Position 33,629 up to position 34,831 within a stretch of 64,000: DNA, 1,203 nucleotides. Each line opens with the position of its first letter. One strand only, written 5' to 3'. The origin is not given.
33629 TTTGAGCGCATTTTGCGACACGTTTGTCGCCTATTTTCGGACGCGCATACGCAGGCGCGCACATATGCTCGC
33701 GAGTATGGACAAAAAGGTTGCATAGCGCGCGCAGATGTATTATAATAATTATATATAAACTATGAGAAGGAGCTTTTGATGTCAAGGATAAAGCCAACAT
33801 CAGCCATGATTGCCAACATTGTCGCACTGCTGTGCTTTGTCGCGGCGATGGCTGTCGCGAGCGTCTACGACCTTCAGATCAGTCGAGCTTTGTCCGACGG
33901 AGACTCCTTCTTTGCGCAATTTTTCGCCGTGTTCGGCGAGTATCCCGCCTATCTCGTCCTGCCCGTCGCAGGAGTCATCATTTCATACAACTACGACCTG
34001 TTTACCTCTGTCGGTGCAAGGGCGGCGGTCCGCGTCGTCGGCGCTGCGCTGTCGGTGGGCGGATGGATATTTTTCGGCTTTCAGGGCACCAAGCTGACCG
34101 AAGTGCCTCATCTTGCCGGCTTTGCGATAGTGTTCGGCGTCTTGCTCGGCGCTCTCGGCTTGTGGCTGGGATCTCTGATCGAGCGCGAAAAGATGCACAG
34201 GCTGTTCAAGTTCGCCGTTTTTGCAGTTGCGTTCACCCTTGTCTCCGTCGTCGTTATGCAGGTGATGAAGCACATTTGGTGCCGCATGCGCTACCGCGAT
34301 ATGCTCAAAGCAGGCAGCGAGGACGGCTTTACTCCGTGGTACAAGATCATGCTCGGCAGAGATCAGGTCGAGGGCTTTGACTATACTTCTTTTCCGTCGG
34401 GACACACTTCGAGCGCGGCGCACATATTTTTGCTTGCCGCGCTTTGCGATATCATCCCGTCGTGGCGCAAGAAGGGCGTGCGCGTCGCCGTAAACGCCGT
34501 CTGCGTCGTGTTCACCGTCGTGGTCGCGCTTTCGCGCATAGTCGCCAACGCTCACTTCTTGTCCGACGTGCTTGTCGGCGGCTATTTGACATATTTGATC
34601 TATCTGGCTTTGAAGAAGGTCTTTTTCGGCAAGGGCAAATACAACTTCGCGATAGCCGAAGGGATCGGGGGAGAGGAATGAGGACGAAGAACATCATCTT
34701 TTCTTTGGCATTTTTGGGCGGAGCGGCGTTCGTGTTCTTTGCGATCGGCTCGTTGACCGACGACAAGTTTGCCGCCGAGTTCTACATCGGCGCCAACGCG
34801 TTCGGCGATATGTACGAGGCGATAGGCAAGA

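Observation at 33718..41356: Translationally coupled PAP2-PAP2-acyl-AMP ligase-FGGY kinase cassette followed by a Ca-type P-type ATPase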

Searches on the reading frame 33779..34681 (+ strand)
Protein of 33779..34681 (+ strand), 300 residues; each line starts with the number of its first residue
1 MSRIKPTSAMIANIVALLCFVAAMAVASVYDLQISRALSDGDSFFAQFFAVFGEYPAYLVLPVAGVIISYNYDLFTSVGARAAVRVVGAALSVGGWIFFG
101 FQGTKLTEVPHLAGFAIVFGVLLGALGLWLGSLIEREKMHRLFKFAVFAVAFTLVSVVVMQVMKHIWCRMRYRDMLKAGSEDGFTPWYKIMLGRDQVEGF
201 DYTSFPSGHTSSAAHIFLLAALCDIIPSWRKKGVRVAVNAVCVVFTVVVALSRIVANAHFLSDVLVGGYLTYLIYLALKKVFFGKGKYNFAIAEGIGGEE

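Call 3: search_protein_families(library=pfam, proteins=[window:33779-34681:+], max_evalue=0.01)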
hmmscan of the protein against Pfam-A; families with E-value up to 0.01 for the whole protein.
window:33779-34681:+ (300 aa): 2 families
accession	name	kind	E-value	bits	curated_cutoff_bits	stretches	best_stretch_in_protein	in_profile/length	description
PF01569.27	PAP2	-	3.9e-17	62.7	27.2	1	148-283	4-126/130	PAP2 superfamily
PF14360.12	PAP2_C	-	0.00063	20.7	27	1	207-277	8-70/74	PAP2 superfamily C-terminal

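Call 4: search_protein_families(library=ncbifam, proteins=[window:33779-34681:+], max_evalue=0.01)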
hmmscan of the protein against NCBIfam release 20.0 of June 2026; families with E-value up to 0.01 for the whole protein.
window:33779-34681:+ (300 aa): 3 families
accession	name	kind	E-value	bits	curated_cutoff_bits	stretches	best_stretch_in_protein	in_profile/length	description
NF007975.0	PRK10699.1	equivalog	0.00034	20.1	261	1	204-273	158-221/254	phosphatidylglycerophosphatase B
NF028536.0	PAP2_near_MCR1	equivalog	0.007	16.1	475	0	144-285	107-236/237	PAP2 family protein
NF028538.0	PAP2_lipid_A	equivalog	0.0071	15.9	275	1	200-284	155-233/234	PAP2 family lipid A phosphatase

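Call 26: search_solved_structures(query=window:33779-34681:+, max_evalue=1)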
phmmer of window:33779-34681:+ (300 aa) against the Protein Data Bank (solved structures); distinct sequences matched with E-value up to 1: 3.
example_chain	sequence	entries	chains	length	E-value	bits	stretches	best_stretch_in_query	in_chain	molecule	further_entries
5jki_A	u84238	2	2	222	8.2e-05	25.5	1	203-281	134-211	Putative lipid phosphate phosphatase YodM | Phosphatidylglycerophosphatase B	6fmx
9l0i_A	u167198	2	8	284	0.037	16.8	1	174-274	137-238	Phospholipid phosphatase 1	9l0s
6ukj_A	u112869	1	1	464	0.039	16.7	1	65-140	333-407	Chloroquine resistance transporter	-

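Call 28: find_homologous_proteins(query=window:33779-34681:+, max_evalue=0.00001)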
Query window:33779-34681:+ (300 aa): 242 proteins with E <= 0.00001 among 8000 candidates; the best 120 are listed.
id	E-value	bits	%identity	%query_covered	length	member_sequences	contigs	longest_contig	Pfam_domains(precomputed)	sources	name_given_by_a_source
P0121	1.1e-191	654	100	100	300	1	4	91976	PF01569.28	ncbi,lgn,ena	-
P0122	1.1e-149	516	78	98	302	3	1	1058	PF01569.28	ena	-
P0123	1.0e-147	509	78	98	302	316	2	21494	PF01569.28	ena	-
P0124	1.7e-147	509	79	98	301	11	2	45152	PF01569.28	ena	-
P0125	1.3e-146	506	75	100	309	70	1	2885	PF01569.28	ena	-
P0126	3.7e-133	462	69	100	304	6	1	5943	PF01569.28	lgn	-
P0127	1.8e-132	459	72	98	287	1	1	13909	PF01569.28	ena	-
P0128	5.2e-115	402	66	94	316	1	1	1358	PF01569.28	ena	-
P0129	3.8e-110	386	60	97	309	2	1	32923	PF01569.28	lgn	-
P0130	3.8e-110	386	81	69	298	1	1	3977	PF01569.28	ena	-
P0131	2.9e-109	383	60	96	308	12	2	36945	PF01569.28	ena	-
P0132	5.2e-109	382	60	94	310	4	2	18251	PF01569.28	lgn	-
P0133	2.2e-107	377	60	96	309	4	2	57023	PF01569.28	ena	-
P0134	3.1e-107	377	58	98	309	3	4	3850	PF01569.28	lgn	-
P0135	4.7e-107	376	58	98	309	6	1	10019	PF01569.28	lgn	-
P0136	8.2e-107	375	56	99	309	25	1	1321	PF01569.28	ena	-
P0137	1.1e-106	375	59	95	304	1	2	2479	PF01569.28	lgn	-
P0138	3.1e-104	367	58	94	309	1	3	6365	PF01569.28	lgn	-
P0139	5.6e-104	366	56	96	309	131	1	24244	PF01569.28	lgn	-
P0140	9.0e-104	365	57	96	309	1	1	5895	PF01569.28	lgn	-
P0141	1.4e-103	365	57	98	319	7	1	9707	PF01569.28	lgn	-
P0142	4.9e-103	363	57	98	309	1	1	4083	PF01569.28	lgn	-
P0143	6.5e-103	362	57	95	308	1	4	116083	PF01569.28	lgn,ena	-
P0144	6.9e-103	362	57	95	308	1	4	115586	PF01569.28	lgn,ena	-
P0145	7.8e-103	362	57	95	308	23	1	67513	PF01569.28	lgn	-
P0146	8.0e-103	362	55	99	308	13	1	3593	PF01569.28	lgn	-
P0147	2.4e-102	360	58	96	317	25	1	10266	PF01569.28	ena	-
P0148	8.2e-101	355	54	97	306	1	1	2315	PF01569.28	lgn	-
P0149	4.9e-95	337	76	66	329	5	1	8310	PF01569.28,PF00501.35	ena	-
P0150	4.4e-94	333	51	94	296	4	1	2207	PF01569.28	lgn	-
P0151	2.6e-86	308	50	97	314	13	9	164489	PF01569.28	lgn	-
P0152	2.4e-85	305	53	95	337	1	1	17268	PF01569.28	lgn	-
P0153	2.4e-82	295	49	95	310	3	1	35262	PF01569.28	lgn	-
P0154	2.2e-77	279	48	95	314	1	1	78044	PF01569.28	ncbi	ncbi:MAG: phosphatase PAP2 family protein [Christensenellales bacterium]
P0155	6.6e-77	277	50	94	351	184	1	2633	PF01569.28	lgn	-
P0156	1.2e-76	276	50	94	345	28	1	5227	PF01569.28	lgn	-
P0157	4.9e-76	274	49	96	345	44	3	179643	PF01569.28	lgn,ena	-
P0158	9.8e-75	270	49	95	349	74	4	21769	PF01569.28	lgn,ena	-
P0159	3.0e-74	268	46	97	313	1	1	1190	PF01569.28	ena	-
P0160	2.8e-73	265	44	93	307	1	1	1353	PF01569.28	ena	-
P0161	2.1e-72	262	47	95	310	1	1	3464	PF01569.28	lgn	-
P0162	1.1e-71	260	44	97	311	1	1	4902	PF01569.28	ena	-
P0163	6.2e-71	257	42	96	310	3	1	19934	PF01569.28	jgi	-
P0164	1.0e-70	257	43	97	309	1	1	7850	PF01569.28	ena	-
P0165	5.4e-70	254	42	100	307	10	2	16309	PF01569.28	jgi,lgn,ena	-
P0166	6.1e-69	251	44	93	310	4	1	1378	PF01569.28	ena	-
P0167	3.4e-68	248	42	93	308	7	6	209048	PF01569.28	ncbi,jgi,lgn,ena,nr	ncbi:MAG: phosphatase PAP2 family protein [Clostridiales bacterium]|nr:phosphatase PAP2 family prote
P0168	3.6e-68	248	43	93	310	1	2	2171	PF01569.28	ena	-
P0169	3.7e-67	245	44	96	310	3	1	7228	PF01569.28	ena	-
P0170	1.1e-66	243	44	97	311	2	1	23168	PF01569.28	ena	-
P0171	4.1e-66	242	43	96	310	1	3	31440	PF01569.28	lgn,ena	-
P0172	7.4e-65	237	42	94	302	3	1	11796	PF01569.28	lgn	-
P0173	2.1e-58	216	41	97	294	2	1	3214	PF01569.28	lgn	-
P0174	2.8e-58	216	50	72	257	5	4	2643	PF01569.28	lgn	-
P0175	1.2e-57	214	44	86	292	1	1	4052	PF01569.28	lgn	-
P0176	1.2e-55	207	42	90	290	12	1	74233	PF01569.28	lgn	-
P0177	9.7e-46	175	37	97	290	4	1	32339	PF14360.13,PF01569.28,PF14378.13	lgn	-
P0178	5.1e-45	172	40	92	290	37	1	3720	PF01569.28,PF14378.13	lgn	-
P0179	5.2e-45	172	38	97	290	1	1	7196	PF01569.28,PF14378.13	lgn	-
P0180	5.8e-45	172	38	97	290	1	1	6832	PF01569.28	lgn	-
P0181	8.2e-45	172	39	91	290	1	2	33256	PF01569.28,PF14378.13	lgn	-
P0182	8.9e-45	172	39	91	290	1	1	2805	PF01569.28,PF14378.13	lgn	-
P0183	9.1e-45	172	39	91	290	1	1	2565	PF01569.28,PF14378.13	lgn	-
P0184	1.4e-44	171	39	91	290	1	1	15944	PF01569.28,PF14378.13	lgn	-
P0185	1.5e-44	171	37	97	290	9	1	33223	PF01569.28,PF14378.13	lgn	-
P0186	1.5e-44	171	39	91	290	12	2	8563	PF01569.28,PF14378.13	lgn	-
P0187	2.4e-44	170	37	97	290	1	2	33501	PF01569.28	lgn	-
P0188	2.9e-44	170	39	91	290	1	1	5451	PF01569.28,PF14378.13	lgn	-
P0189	3.3e-44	170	39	91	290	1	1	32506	PF01569.28,PF14378.13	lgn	-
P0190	1.6e-43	167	39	93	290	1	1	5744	PF14360.13,PF01569.28,PF14378.13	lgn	-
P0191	3.7e-43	166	38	91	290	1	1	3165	PF01569.28,PF14378.13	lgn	-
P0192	1.2e-42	165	38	91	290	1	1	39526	PF01569.28,PF14378.13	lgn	-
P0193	2.0e-40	157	55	46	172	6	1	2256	PF01569.28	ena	-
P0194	5.6e-32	130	35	87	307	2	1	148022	PF01569.28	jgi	jgi:membrane-associated phospholipid phosphatase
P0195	6.0e-32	129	35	84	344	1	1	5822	PF01569.28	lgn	-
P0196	7.8e-32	129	35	94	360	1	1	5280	PF01569.28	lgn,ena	-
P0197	2.2e-31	128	37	92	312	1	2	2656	PF01569.28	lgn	-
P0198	3.0e-30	124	35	93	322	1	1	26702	PF01569.28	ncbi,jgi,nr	ncbi:MAG: phosphatase PAP2 family protein [Clostridiales bacterium]|jgi:membrane-associated phosphol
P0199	7.6e-30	123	34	87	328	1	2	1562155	PF01569.28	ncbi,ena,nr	ncbi:MAG: phosphatase PAP2 family protein [Clostridiales bacterium]|nr:phosphatase PAP2 family prote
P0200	1.1e-29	122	32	96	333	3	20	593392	PF01569.28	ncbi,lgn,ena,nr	ncbi:MAG TPA: phosphatase PAP2 family protein [Clostridia bacterium]|nr:phosphatase PAP2 family prot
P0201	1.7e-28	118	32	95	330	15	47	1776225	PF01569.28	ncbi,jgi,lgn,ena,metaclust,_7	ncbi:MAG: phosphatase PAP2 family protein [Christensenellales bacterium]|jgi:membrane-associated pho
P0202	2.2e-28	118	34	90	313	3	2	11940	PF01569.28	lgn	-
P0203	2.4e-28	118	33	83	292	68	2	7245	PF01569.28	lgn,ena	-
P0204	3.8e-28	117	34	80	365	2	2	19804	PF01569.28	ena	-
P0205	2.3e-27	114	75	25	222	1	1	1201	PF08341.17,PF01569.28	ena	-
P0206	8.6e-26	109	30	93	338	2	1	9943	PF01569.28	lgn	-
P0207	2.5e-25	108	31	90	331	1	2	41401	PF01569.28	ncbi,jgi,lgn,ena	ncbi:MAG: phosphatase PAP2 family protein [Clostridia bacterium]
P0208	4.5e-25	107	33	85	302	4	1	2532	PF01569.28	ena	-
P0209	2.8e-24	104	35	87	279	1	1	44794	PF01569.28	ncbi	-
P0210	1.0e-22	99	29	95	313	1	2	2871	PF01569.28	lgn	-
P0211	1.1e-22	99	34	83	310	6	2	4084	PF01569.28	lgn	-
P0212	2.1e-22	98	29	91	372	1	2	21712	PF01569.28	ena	-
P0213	3.4e-22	97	31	89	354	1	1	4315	PF01569.28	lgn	-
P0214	5.9e-22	97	32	94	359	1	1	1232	PF01569.28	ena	-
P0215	1.4e-21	95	31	89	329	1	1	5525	PF01569.28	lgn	-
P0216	5.7e-21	93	32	59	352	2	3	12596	PF01569.28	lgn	-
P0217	6.6e-21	93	31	84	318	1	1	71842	PF01569.28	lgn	-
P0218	7.0e-21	93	33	86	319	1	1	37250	PF01569.28,PF14378.13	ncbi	-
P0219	2.4e-20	91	33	82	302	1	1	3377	PF01569.28,PF14378.13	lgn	-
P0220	3.1e-20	91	28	87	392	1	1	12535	PF01569.28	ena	-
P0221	3.8e-20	91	30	84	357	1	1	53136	PF01569.28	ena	-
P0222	4.6e-20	90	32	87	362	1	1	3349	PF01569.28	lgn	-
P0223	4.8e-20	90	28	87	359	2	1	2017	PF01569.28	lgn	-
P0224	6.3e-20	90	29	87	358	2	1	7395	PF01569.28,PF14378.13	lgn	-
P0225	6.9e-20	90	30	87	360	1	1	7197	PF01569.28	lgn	-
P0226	1.1e-19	89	29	85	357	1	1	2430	PF01569.28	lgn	-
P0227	1.2e-19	89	32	88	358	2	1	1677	PF01569.28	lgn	-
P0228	2.2e-19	88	29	87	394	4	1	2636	PF01569.28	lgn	-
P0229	2.3e-19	88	32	82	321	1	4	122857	PF01569.28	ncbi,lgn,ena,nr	ncbi:MAG: phosphatase PAP2 family protein [Clostridia bacterium]|nr:phosphatase PAP2 family protein 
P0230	2.6e-19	88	30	86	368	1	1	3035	PF01569.28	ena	-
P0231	3.2e-19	88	31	89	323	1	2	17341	PF01569.28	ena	-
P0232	3.6e-19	88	29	90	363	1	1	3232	PF01569.28,PF14378.13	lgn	-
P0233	4.2e-19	87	32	81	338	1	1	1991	PF01569.28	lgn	-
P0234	4.7e-19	87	30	94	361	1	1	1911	PF01569.28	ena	-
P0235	5.3e-19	87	30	90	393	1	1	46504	PF01569.28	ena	-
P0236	5.4e-19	87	30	81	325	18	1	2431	PF01569.28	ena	-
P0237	1.0e-18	86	28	98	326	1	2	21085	PF01569.28,PF14378.13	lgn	-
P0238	1.1e-18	86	28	83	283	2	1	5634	PF01569.28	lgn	-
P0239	1.1e-18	86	29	87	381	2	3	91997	PF01569.28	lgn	-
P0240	1.2e-18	86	30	95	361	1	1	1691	PF01569.28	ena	-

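Call 29: find_encoding_contigs(protein=P0167, flank=8000, max_places=2)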
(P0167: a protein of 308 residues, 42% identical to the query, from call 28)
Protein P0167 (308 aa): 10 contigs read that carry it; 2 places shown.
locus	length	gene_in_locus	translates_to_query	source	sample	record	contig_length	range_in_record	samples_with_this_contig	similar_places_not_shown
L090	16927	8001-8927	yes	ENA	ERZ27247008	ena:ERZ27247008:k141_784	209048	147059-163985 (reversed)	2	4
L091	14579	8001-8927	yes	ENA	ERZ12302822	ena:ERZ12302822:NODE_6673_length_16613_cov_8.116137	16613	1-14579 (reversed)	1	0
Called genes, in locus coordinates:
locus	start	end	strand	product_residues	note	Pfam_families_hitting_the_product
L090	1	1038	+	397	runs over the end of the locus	PF00266:Aminotran_5, PF01053:Cys_Met_Meta_PP (weak), PF01212:Beta_elim_lyase, PF01041:DegT_DnrJ_EryC1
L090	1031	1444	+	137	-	PF01592:NifU_N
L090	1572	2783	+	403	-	PF00579:tRNA-synt_1b, PF22421:SYY_C-terminal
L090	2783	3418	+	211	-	PF01205:Impact_N, PF00679:EFG_C (weak), PF09186:DUF1949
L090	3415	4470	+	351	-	PF01063:Aminotran_4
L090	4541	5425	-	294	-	PF02645:DegV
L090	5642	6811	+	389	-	-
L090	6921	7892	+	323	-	-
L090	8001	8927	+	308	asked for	PF01569:PAP2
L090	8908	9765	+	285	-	PF01569:PAP2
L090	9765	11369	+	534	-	PF00501:AMP-binding, PF13193:AMP-binding_C (weak)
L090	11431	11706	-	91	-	PF04026:SpoVG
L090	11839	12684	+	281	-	PF08543:Phos_pyr_kin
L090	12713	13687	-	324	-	PF08240:ADH_N (weak), PF00107:ADH_zinc_N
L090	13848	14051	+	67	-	PF01197:Ribosomal_L31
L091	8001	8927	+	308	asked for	PF01569:PAP2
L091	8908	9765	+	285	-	PF01569:PAP2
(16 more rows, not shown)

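Call 30: find_encoding_contigs(protein=P0185, flank=8000, max_places=2)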
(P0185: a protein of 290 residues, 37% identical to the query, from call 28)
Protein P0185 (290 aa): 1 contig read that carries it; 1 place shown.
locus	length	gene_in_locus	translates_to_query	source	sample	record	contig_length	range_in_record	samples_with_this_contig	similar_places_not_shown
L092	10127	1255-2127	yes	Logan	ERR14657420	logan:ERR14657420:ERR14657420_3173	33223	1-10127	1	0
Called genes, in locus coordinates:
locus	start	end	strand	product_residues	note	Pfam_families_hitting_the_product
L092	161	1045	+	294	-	-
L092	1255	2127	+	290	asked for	PF14378:PAP2_3 (weak), PF01569:PAP2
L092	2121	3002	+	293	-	PF01569:PAP2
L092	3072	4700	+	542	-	PF00501:AMP-binding, PF13193:AMP-binding_C (weak)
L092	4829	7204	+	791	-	PF09371:Tex_N, PF22706:Tex_central_region, PF14639:YqgF, PF16921:Tex_YqgF, PF14635:HHH_7, PF12836:HHH_3, PF17674:HHH_9, PF00575:S1, +1 more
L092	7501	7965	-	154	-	PF06866:DUF1256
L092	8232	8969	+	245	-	PF12822:ECF_trnsprt (weak), PF02632:BioY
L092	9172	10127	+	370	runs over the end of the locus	PF02073:Peptidase_M29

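Call 31: find_encoding_contigs(protein=P0201, flank=8000, max_places=2)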
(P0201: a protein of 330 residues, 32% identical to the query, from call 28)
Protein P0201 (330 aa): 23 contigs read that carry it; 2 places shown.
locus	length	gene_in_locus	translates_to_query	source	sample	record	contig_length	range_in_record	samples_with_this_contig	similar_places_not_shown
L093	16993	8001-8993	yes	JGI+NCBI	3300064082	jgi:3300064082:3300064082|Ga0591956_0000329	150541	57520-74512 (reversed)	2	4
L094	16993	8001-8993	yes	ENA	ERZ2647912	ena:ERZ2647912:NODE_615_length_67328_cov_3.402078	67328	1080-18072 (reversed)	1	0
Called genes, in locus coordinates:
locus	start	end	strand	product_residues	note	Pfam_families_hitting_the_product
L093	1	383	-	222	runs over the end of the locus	PF02464:CinA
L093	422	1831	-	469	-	PF00919:UPF0004, PF04055:Radical_SAM, PF18693:TRAM_2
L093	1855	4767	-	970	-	PF17854:FtsK_alpha, PF01580:FtsK_SpoIIIE, PF09397:FtsK_gamma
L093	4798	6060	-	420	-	PF00675:Peptidase_M16, PF05193:Peptidase_M16_C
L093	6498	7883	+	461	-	PF28494:GlyRS_ins_1 (weak), PF00587:tRNA-synt_2b, PF03129:HGTP_anticodon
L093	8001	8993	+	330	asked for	PF01569:PAP2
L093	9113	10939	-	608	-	PF07719:TPR_2 (faint), PF13414:TPR_11 (faint), PF13428:TPR_14 (faint), PF13181:TPR_8 (faint), PF13431:TPR_17 (faint), PF14559:TPR_19 (faint)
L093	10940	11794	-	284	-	PF01430:HSP33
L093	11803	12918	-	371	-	-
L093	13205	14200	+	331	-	PF01118:Semialdhyde_dh, PF02800:Gp_dh_C (faint), PF02774:Semialdhyde_dhC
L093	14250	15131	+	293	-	PF00701:DHDPS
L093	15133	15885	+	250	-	PF01113:DapB_N, PF05173:DapB_C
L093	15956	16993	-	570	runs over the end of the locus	-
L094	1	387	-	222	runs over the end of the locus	PF02464:CinA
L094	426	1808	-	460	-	PF00919:UPF0004, PF04055:Radical_SAM, PF18693:TRAM_2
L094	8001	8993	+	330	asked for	PF01569:PAP2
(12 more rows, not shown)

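Call 44: find_related_loci(query=A3, collection=metagenome_contigs, flank=8000)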
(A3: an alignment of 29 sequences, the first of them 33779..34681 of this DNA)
Query A3 (300 aa) in metagenome_contigs; peptide patterns used: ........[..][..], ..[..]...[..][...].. (x = any residue, [..] = any of these).
600 stretches matched a pattern (row limit reached: there are more); 178 encode a relative of the query (tblastn E <= 1e-3); the best 80 are kept; 80 distinct loci.
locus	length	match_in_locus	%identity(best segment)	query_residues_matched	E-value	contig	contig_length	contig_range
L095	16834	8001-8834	33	20-272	1e-37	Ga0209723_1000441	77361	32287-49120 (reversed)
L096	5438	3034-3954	32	2-285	2e-37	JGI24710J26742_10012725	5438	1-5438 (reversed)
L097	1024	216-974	33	15-280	1e-29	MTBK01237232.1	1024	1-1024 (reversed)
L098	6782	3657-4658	25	7-292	1e-22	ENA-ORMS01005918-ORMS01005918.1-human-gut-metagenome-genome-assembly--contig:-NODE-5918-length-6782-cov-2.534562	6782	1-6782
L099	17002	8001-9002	25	7-292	2e-22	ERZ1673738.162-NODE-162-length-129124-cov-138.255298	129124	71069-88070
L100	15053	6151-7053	29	15-288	3e-22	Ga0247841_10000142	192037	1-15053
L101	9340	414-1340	27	1-273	4e-22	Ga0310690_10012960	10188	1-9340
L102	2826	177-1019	29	26-282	5e-22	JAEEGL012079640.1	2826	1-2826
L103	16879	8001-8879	31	20-279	1e-21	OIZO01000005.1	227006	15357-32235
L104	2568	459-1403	28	25-288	1e-21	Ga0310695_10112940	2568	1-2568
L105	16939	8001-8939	27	5-286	1e-20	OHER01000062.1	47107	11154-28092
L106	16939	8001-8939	27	5-286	2e-20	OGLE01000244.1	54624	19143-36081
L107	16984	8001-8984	28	1-282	5e-21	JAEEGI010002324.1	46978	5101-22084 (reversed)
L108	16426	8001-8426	35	133-285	2e-19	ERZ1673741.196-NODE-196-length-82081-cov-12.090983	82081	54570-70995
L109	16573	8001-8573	33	123-295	4e-19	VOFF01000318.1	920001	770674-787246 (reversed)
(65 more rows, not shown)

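Call 54: predict_structure(alignment_id=A3)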
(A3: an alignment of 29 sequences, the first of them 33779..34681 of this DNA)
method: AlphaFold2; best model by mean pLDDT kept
length: 300 residues; sequences in the alignment: 29
mean_pLDDT: 88.2   pTM: 0.86
mean pLDDT of the five models: 88.2, 87.9, 87.8, 87.7, 86.7
residues with pLDDT >= 90: 209; 70-90: 63; 50-70: 9; < 50: 19
segments of 3 or more residues with pLDDT < 50: 1-5, 287-300
pLDDT, mean of each block of 10 residues (from residue 1): 53 90 95 94 92 94 97 93 97 96 83 93 97 93 94 97 91 90 90 73 86 96 87 91 97 94 96 94 65 38
secondary structure, 60 per line:
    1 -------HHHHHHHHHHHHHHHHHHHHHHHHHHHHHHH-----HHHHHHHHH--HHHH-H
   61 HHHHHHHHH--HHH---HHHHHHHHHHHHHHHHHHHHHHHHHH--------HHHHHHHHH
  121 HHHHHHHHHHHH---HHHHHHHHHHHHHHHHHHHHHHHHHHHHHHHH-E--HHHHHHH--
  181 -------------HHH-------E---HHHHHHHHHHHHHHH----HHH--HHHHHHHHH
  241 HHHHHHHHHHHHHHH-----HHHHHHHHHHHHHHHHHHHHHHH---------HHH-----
elements in order: H8-38 H44-52 H55-58 H60-69 H78-103 H112-132 H136-167 H172-178 H208-222 H232-255 H261-283
